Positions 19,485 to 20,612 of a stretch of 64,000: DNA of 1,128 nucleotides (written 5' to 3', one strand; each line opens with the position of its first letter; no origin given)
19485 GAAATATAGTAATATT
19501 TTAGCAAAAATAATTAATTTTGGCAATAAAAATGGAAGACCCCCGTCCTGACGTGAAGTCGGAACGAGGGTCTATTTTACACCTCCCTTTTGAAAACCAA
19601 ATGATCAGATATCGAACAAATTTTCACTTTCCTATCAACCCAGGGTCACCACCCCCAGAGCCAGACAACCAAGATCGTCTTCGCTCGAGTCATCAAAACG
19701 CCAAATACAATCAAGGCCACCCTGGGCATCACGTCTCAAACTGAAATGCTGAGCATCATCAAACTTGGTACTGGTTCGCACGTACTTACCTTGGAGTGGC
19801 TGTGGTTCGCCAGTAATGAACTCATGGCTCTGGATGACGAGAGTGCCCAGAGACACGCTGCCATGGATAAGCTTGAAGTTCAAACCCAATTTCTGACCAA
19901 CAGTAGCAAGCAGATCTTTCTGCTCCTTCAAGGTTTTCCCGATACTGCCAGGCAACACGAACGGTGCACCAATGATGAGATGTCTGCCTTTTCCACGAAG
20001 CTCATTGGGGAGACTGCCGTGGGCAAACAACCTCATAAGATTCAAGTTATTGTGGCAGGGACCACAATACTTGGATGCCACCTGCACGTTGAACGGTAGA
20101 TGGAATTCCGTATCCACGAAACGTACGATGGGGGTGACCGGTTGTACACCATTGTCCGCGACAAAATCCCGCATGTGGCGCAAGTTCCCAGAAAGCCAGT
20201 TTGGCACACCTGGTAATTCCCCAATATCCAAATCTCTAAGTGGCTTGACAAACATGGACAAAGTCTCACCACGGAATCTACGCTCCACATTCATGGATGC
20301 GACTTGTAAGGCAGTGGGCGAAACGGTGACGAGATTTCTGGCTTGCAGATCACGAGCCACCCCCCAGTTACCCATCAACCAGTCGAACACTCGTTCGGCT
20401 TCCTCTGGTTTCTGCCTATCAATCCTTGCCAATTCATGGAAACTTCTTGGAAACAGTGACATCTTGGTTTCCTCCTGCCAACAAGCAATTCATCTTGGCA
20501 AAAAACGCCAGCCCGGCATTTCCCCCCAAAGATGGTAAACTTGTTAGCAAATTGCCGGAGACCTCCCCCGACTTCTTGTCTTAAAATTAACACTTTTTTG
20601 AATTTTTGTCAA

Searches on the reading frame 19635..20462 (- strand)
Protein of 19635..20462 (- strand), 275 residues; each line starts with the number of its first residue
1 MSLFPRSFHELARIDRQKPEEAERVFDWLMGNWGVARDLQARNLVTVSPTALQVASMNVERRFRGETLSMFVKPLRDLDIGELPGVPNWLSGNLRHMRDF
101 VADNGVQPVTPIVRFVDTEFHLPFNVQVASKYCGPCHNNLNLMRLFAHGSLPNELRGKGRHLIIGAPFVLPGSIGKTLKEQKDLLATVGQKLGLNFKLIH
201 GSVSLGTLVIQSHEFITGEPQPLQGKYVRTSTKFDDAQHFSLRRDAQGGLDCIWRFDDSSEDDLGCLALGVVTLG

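Call 13: search_protein_families(library=pfam, proteins=[window:19635-20462:-], max_evalue=1)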
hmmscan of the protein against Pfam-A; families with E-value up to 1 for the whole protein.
window:19635-20462:- (275 aa): 0 families

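Call 14: search_protein_families(library=phrogs, proteins=[window:19635-20462:-], max_evalue=1)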
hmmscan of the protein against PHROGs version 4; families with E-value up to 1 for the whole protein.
window:19635-20462:- (275 aa): 0 families

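Call 15: search_protein_families(library=ncbifam, proteins=[window:19635-20462:-], max_evalue=1)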
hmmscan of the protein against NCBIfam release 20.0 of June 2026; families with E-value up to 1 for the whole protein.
window:19635-20462:- (275 aa): 0 families

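Call 19: list_cluster_members(proteins=[P0001, window:19635-20462:-, window:45892-46236:+])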
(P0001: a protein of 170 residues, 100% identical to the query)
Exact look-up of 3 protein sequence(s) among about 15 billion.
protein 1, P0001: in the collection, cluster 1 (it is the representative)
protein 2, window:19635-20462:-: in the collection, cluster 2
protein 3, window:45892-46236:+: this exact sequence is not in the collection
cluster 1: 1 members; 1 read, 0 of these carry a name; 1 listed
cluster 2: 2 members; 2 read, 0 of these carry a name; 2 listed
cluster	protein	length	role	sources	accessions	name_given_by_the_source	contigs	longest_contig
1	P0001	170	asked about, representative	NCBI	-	-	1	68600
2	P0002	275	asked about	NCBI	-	-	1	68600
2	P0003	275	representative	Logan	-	-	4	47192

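Call 75: find_homologous_proteins(query=window:19635-20459:-, max_evalue=0.001)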
Query window:19635-20459:- (274 aa): 4 proteins with E <= 0.001 among 1224 candidates.
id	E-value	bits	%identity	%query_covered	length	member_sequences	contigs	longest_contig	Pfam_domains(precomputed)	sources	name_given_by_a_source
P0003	8.5e-179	611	98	100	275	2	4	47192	-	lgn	-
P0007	8.5e-40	155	37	100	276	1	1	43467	-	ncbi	-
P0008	2.7e-36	143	36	100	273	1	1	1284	-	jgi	-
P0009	1.0e-35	141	35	100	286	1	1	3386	-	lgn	-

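Call 76: find_encoding_contigs(protein=P0007, flank=6000, max_places=3)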
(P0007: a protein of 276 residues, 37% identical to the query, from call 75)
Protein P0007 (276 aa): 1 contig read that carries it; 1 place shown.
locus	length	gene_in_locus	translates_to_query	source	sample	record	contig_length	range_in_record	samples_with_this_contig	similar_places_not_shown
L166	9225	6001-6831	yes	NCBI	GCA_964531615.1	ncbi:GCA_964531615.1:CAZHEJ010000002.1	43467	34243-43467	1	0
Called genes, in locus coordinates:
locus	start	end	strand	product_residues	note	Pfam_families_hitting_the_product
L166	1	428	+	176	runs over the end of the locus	PF13847:Methyltransf_31, PF08241:Methyltransf_11, PF08242:Methyltransf_12 (weak), PF13649:Methyltransf_25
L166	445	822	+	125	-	PF02021:UPF0102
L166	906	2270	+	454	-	PF08529:NusA_N, PF00575:S1 (weak), PF13184:KH_NusA_1st, PF00013:KH_1 (faint), PF26594:KH_NusA_2nd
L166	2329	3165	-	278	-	PF04055:Radical_SAM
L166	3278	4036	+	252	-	PF01978:TrmB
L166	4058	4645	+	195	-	PF01797:Y1_Tnp (faint)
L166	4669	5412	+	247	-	PF02096:60KD_IMP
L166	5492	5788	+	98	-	PF05239:PRC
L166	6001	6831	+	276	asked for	-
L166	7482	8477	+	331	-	-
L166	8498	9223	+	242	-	?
